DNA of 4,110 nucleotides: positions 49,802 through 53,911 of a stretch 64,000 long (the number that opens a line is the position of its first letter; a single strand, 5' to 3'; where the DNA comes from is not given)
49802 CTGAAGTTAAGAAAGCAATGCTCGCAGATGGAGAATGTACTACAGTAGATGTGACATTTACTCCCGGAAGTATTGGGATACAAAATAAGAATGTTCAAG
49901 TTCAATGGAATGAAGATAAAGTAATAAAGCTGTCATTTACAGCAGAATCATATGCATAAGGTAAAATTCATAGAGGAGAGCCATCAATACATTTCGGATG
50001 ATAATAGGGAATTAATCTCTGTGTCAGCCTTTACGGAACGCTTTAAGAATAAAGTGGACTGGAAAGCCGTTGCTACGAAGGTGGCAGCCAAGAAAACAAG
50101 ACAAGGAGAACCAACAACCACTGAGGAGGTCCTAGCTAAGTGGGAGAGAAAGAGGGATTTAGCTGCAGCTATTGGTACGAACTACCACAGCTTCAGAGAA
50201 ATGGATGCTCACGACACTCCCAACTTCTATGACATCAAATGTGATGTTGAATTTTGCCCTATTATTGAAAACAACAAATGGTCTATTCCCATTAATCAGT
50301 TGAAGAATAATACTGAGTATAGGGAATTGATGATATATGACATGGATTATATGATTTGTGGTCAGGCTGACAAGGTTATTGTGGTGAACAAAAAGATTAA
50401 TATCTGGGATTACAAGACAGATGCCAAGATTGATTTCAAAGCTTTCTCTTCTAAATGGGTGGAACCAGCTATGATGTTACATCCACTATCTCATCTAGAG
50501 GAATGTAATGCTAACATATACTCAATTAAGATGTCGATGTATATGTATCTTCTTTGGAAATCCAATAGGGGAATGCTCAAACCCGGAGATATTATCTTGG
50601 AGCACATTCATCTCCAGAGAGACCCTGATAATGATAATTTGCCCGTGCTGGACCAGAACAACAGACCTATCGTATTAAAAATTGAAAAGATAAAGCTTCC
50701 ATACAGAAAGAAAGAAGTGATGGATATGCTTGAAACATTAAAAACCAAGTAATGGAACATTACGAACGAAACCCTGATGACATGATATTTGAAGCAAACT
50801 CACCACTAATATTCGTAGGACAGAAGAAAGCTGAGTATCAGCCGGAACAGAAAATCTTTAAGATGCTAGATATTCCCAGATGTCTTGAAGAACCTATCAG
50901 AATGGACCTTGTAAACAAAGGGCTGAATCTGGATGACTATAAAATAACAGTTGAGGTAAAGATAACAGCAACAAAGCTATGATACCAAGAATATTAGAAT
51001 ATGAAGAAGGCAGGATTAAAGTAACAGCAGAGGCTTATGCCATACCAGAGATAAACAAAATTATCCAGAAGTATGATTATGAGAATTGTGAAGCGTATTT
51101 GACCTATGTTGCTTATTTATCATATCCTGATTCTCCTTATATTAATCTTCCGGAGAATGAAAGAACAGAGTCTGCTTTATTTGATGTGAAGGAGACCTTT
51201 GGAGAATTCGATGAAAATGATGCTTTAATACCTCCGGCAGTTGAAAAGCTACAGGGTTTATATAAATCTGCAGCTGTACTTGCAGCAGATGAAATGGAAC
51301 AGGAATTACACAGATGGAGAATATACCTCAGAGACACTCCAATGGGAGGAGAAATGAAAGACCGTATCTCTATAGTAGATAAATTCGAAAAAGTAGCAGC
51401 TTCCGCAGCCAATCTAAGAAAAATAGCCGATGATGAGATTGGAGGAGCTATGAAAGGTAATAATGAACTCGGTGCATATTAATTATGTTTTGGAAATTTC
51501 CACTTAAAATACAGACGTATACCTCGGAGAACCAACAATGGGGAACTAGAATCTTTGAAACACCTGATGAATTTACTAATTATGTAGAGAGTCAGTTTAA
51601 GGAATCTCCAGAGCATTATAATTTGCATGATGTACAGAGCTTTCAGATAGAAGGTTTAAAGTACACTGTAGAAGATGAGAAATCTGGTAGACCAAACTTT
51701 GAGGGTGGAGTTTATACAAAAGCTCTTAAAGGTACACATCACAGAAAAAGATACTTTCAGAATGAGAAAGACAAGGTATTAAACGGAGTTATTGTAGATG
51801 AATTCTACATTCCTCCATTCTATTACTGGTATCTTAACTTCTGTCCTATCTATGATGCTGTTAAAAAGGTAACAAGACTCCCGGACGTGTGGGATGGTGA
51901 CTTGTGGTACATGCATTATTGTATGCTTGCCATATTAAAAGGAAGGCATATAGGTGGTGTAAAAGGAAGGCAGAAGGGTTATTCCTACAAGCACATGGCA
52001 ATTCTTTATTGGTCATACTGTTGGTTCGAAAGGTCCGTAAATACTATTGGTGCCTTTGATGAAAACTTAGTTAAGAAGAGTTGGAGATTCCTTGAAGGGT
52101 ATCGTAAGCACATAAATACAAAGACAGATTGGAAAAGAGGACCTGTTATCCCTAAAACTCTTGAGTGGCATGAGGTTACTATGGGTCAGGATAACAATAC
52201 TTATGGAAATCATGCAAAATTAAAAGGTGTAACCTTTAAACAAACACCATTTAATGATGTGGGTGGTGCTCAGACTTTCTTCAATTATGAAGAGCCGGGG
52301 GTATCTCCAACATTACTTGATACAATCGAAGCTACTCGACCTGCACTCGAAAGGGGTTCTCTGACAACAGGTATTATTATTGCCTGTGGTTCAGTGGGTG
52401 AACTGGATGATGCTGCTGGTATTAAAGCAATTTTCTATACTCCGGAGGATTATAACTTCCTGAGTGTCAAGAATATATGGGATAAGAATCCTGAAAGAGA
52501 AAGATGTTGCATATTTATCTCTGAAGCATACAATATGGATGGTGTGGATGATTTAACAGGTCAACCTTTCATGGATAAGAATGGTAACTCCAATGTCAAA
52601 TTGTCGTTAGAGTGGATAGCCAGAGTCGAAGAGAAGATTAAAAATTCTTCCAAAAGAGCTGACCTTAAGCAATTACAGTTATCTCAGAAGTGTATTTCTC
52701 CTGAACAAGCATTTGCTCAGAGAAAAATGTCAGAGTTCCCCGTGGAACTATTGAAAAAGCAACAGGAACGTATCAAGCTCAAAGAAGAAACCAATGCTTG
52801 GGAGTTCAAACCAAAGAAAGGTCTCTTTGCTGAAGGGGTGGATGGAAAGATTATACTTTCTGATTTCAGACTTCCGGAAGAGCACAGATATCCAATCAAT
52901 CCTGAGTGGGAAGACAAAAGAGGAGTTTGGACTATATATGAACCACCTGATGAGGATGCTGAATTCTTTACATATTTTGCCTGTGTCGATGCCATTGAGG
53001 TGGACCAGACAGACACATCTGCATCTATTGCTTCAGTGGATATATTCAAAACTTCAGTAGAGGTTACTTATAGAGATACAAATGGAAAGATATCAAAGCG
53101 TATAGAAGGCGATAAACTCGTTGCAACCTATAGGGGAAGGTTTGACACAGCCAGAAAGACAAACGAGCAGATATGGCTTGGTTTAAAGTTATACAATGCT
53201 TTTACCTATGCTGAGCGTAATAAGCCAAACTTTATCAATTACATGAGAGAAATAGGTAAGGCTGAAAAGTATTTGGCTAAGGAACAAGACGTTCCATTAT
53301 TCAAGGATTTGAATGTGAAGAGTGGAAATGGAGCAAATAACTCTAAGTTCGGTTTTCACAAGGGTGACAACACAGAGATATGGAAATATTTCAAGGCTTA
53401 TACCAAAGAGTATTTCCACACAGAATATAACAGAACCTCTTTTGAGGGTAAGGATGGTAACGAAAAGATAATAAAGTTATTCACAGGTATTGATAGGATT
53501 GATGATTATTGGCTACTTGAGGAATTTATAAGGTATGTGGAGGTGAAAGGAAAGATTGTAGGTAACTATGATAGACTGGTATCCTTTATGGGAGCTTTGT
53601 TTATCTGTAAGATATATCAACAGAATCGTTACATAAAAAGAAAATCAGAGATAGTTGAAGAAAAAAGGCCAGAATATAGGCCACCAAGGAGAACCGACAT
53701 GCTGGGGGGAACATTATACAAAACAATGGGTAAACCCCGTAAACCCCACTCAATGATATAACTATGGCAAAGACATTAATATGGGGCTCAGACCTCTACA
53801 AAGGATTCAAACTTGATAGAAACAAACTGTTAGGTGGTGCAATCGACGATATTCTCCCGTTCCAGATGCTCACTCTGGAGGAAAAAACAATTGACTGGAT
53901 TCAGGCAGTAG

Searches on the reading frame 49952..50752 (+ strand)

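Call 19: search_protein_families(library=pfam, proteins=[window:49952-50752:+], max_evalue=0.01)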
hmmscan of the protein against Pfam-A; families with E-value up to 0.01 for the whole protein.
window:49952-50752:+ (266 aa): 1 family
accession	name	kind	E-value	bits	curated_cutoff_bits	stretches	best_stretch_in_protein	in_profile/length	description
PF07833.16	Cu_amine_oxidN1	-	0.0081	16.5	24.2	0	11-49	12-49/108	Copper amine oxidase N-terminal domain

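Call 20: search_protein_families(library=phrogs, proteins=[window:49952-50752:+], max_evalue=0.001)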
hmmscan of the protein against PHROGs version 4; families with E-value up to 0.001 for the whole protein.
window:49952-50752:+ (266 aa): 1 family
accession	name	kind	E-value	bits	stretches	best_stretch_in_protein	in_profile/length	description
phrog_298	-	DNA, RNA and nucleotide metabolism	3e-16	60.6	1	3-203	48-213/293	exonuclease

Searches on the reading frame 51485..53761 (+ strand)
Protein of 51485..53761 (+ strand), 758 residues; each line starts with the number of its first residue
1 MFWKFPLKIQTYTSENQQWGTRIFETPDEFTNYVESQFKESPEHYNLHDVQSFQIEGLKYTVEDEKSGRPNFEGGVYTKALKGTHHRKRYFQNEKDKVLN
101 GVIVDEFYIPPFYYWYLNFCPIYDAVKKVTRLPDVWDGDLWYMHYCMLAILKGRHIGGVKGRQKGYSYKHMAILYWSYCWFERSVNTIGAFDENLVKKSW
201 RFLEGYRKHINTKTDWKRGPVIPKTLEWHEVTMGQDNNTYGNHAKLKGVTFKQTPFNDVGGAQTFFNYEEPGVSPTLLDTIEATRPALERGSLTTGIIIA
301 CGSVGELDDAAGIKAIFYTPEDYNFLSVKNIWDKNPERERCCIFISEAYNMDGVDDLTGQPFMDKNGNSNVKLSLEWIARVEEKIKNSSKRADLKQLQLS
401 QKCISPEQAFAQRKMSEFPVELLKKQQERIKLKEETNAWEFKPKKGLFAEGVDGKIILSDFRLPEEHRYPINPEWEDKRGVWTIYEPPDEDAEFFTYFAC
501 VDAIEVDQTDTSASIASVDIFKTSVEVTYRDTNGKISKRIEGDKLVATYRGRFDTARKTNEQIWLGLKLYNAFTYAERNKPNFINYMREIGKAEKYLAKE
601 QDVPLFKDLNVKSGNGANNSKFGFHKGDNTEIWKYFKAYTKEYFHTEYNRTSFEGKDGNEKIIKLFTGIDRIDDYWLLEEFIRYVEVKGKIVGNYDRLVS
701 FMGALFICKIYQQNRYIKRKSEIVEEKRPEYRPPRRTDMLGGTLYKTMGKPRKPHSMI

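Call 19: search_protein_families(library=pfam, proteins=[window:51485-53761:+], max_evalue=0.01)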
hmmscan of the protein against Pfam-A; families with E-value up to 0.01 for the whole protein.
window:51485-53761:+ (758 aa): 0 families

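Call 20: search_protein_families(library=phrogs, proteins=[window:51485-53761:+], max_evalue=0.001)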
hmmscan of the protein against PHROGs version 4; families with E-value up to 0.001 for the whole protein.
window:51485-53761:+ (758 aa): 1 family
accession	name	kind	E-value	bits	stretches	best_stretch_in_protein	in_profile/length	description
phrog_6681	-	head and packaging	1.8e-67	229.3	1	74-722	78-736/758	terminase large subunit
